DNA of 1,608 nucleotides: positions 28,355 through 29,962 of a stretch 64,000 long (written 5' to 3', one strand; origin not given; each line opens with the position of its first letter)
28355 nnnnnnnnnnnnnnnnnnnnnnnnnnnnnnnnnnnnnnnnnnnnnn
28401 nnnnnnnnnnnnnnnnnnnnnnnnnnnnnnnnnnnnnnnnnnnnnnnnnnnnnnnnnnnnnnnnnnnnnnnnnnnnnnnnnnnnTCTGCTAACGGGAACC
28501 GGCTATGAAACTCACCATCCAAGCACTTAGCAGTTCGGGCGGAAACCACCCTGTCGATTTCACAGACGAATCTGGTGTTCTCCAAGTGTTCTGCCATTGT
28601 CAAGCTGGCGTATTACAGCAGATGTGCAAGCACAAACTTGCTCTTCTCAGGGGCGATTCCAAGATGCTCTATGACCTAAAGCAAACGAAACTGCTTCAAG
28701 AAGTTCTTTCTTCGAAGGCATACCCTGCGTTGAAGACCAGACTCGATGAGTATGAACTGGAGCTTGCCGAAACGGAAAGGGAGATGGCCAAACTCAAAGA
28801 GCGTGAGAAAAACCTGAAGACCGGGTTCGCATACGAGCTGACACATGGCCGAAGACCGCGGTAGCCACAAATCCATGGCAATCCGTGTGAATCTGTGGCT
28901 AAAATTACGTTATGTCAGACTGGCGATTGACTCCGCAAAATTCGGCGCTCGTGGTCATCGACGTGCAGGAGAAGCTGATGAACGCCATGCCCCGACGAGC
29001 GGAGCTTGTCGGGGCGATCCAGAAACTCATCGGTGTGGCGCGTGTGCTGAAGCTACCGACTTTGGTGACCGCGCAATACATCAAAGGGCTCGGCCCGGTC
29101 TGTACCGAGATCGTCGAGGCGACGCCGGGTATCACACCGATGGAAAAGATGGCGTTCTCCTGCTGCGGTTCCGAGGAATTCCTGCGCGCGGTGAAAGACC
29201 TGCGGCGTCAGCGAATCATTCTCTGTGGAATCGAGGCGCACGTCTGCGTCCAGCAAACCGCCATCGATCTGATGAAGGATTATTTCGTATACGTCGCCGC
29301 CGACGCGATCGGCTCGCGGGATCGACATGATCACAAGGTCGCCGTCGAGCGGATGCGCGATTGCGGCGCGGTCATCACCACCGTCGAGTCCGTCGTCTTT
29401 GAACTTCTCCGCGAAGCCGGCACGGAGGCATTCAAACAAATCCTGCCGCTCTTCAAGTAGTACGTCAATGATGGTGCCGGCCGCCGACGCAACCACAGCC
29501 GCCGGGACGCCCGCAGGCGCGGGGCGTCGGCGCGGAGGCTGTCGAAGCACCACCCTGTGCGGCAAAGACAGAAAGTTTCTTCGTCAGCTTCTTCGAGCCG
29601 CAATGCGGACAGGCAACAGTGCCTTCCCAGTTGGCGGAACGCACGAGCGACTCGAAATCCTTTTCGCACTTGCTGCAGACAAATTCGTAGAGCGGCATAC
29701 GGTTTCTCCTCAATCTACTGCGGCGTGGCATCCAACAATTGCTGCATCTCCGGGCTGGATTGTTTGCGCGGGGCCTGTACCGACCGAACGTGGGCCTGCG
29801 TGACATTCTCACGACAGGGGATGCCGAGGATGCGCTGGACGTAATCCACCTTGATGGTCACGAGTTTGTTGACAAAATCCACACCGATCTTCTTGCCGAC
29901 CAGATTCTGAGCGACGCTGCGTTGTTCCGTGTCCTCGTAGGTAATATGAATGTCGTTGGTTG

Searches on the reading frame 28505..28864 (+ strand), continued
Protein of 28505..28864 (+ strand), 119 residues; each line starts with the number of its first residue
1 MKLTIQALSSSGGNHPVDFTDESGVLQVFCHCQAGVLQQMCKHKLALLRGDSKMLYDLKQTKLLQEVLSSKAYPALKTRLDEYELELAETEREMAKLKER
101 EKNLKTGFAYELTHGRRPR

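Call 75: search_protein_families(library=pfam, proteins=[L066:1627-3984:+, L066:3992-4348:+, L066:128-1171:+, L066:4670-5938:-, L077:305-2700:+, L064:2-1280:+], max_evalue=0.01)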
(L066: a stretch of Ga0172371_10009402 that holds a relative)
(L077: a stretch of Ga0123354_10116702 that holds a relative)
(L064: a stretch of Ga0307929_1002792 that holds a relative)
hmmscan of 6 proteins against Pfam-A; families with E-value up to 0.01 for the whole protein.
L066:1627-3984:+ (785 aa): 12 families
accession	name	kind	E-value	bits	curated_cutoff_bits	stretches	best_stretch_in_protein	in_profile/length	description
PF01653.23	DNA_ligase_aden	-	8.3e-90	301.2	27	1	74-328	3-252/253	NAD-dependent DNA ligase adenylation domain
PF03120.22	DNA_ligase_OB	-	3.5e-32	110.6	32.9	1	332-409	1-78/79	NAD-dependent DNA ligase OB-fold domain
PF12826.13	HHH_2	-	6.3e-29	100.4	27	2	521-584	1-64/64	Helix-hairpin-helix motif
PF00533.33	BRCT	-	1.3e-14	54.6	21.3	1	710-777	8-76/78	BRCA1 C Terminus (BRCT) domain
PF14520.12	HHH_5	-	2.6e-14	53.9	27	2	627-676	6-56/57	Helix-hairpin-helix domain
PF22745.1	Nlig-Ia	-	2.2e-08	35.1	27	1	11-58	4-51/92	DNA ligase-like, N-terminal NAD+-binding domain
PF03119.21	DNA_ligase_ZBD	-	3.8e-08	33.5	25.8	1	422-445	5-27/27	NAD-dependent DNA ligase C4 zinc finger domain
PF12738.14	PTCB-BRCT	-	3.3e-05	24.2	22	1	721-770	10-59/63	twin BRCT domain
PF00633.29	HHH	-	5.4e-05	23.3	24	0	648-674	4-30/30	Helix-hairpin-helix motif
PF16589.12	BRCT_2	-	0.0006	20.5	27.3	1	709-769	4-64/86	BRCT domain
PF01367.25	5_3_exonuc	-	0.00083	20.2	40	0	626-658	21-53/97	5'-3' exonuclease, C-terminal SAM fold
PF12836.13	HHH_3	-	0.007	16.9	27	0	655-673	14-32/65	Helix-hairpin-helix motif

L066:3992-4348:+ (118 aa): 1 family
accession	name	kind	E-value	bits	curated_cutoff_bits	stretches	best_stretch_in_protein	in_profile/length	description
PF04434.22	SWIM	-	0.0035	17.3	19.6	1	26-50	9-34/38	SWIM zinc finger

L066:128-1171:+ (347 aa): 0 families

L066:4670-5938:- (422 aa): 4 families
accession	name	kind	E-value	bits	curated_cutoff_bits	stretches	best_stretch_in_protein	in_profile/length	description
PF00155.27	Aminotran_1_2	-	1.7e-55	189.1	19.7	1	64-412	2-359/361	Aminotransferase class I and II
PF01053.26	Cys_Met_Meta_PP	-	9.1e-08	31.5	27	1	126-223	68-163/381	Cys/Met metabolism PLP-dependent enzyme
PF00266.25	Aminotran_5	-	3.6e-05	23.3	21.5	1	125-222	60-164/371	Aminotransferase class-V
PF01041.23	DegT_DnrJ_EryC1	-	0.0001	22.1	19.8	1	127-223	40-135/360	DegT/DnrJ/EryC1/StrS aminotransferase family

L077:305-2700:+ (798 aa): 9 families
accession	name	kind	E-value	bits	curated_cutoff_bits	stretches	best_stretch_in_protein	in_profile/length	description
PF01653.23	DNA_ligase_aden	-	1.2e-78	264.6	27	1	67-320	3-253/253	NAD-dependent DNA ligase adenylation domain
PF03120.22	DNA_ligase_OB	-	2.2e-30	104.8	32.9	1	324-395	2-73/79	NAD-dependent DNA ligase OB-fold domain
PF12826.13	HHH_2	-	3.6e-19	69.1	27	1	532-595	1-64/64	Helix-hairpin-helix motif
PF00533.33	BRCT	-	1.3e-16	61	21.3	1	722-793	6-78/78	BRCA1 C Terminus (BRCT) domain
PF22745.1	Nlig-Ia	-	5.3e-09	37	27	1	2-51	2-51/92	DNA ligase-like, N-terminal NAD+-binding domain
PF14520.12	HHH_5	-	1.7e-06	28.9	27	1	533-581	1-50/57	Helix-hairpin-helix domain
PF03119.21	DNA_ligase_ZBD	-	3.3e-06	27.3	25.8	1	418-456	2-27/27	NAD-dependent DNA ligase C4 zinc finger domain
PF12738.14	PTCB-BRCT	-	3.6e-05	24.1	22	1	735-783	10-58/63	twin BRCT domain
PF16589.12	BRCT_2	-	0.00071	20.3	27.3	1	722-775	3-56/86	BRCT domain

L064:2-1280:+ (426 aa): 6 families
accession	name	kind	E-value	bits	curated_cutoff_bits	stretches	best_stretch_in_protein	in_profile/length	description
PF00533.33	BRCT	-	7e-17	61.9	21.3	1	334-408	3-78/78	BRCA1 C Terminus (BRCT) domain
PF03120.22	DNA_ligase_OB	-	4.9e-14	52.4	32.9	1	1-41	38-78/79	NAD-dependent DNA ligase OB-fold domain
PF03119.21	DNA_ligase_ZBD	-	9.1e-12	45.1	25.8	1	50-76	1-27/27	NAD-dependent DNA ligase C4 zinc finger domain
PF12826.13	HHH_2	-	6.5e-06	26.7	27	1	162-192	3-33/64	Helix-hairpin-helix motif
PF12738.14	PTCB-BRCT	-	1.7e-05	25.2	22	1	352-400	12-60/63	twin BRCT domain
PF16589.12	BRCT_2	-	7e-05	23.5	27.3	1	337-400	3-66/86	BRCT domain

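Call 76: search_protein_families(library=phrogs, proteins=[window:28505-28864:+, L066:3992-4348:+], max_evalue=0.01)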
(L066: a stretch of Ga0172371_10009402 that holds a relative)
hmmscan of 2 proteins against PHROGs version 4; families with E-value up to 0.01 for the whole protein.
window:28505-28864:+ (119 aa): 1 family
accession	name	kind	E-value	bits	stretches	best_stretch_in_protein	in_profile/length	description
phrog_13130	-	unknown function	0.00015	22.9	1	6-93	6-97/118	-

L066:3992-4348:+ (118 aa): 1 family
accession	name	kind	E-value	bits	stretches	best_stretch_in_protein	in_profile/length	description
phrog_13130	-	unknown function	1.7e-06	29.2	1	10-97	9-96/118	-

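Call 77: search_solved_structures(query=A1, max_evalue=1)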
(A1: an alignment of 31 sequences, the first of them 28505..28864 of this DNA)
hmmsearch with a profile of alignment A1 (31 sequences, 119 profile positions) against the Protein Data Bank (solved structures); distinct sequences matched with E-value up to 1: 8.
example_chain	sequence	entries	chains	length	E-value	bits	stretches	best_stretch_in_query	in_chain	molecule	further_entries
4ytd_A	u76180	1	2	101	0.28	14.2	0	76-113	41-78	Protein bicaudal D homolog 1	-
3he4_B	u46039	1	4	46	0.38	13.8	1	78-114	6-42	SYNZIP5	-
2zqm_A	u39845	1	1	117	0.39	13.7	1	65-112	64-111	Prefoldin beta subunit 1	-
6ofp_A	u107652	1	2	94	0.44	13.6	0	76-113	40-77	Protein bicaudal D homolog 2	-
4c7n_B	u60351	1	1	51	0.44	13.6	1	71-108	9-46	SYNTHETIC ALPHA-HELIX, IM10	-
2zdi_A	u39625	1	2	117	0.78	12.8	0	65-112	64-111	Prefoldin subunit beta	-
6ns8_A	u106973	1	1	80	0.82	12.7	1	61-112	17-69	Uncharacterized protein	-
6e4j_A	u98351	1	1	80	0.82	12.7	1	61-112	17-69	Uncharacterized protein PF2048.1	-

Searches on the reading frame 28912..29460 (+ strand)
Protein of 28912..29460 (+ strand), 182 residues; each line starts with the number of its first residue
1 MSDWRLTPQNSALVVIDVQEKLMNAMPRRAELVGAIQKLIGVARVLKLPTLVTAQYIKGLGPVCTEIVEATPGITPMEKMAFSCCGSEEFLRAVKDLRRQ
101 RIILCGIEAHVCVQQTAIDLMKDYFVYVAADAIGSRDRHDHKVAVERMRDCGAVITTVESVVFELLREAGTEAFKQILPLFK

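Call 4: search_protein_families(library=pfam, proteins=[window:28912-29460:+], max_evalue=0.01)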
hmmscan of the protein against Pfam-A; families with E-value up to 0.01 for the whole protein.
window:28912-29460:+ (182 aa): 1 family
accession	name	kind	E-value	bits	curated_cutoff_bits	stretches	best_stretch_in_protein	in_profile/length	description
PF00857.26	Isochorismatase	-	6.5e-32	111.5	27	1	11-159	1-174/175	Isochorismatase domain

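Call 69: search_protein_families(library=padloc, proteins=[window:28912-29460:+], max_evalue=0.01)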
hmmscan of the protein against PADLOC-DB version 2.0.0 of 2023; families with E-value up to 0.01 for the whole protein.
window:28912-29460:+ (182 aa): 0 families

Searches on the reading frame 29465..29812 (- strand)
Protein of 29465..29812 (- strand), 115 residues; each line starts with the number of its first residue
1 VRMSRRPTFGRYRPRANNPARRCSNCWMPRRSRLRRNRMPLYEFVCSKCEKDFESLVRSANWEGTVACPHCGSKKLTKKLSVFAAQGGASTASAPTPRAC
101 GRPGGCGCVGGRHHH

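Call 4: search_protein_families(library=pfam, proteins=[window:29465-29812:-], max_evalue=0.01)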
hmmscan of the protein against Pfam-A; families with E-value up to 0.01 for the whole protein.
window:29465-29812:- (115 aa): 6 families
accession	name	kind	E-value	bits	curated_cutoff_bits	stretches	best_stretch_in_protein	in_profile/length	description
PF09723.15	Zn_ribbon_8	-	5.7e-14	52.3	34.4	1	39-79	1-40/41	Zinc ribbon domain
PF12760.12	Zn_ribbon_IS1595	-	0.00065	20.1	25.4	1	55-76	8-29/46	Transposase zinc-ribbon domain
PF19134.6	DUF5817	-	0.00069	20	31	1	45-92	5-48/57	Domain of unknown function (DUF5817)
PF06676.16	DUF1178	-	0.0016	19.3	31.6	1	50-97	11-64/147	Protein of unknown function (DUF1178)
PF23451.1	Zn_ribbon_PaaD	-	0.0075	16.3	27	1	63-84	12-32/53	PaaD zinc beta ribbon domain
PF01155.25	HypA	-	0.0094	16.4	28.9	1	42-76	69-97/112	Hydrogenase/urease nickel incorporation, metallochaperone, hypA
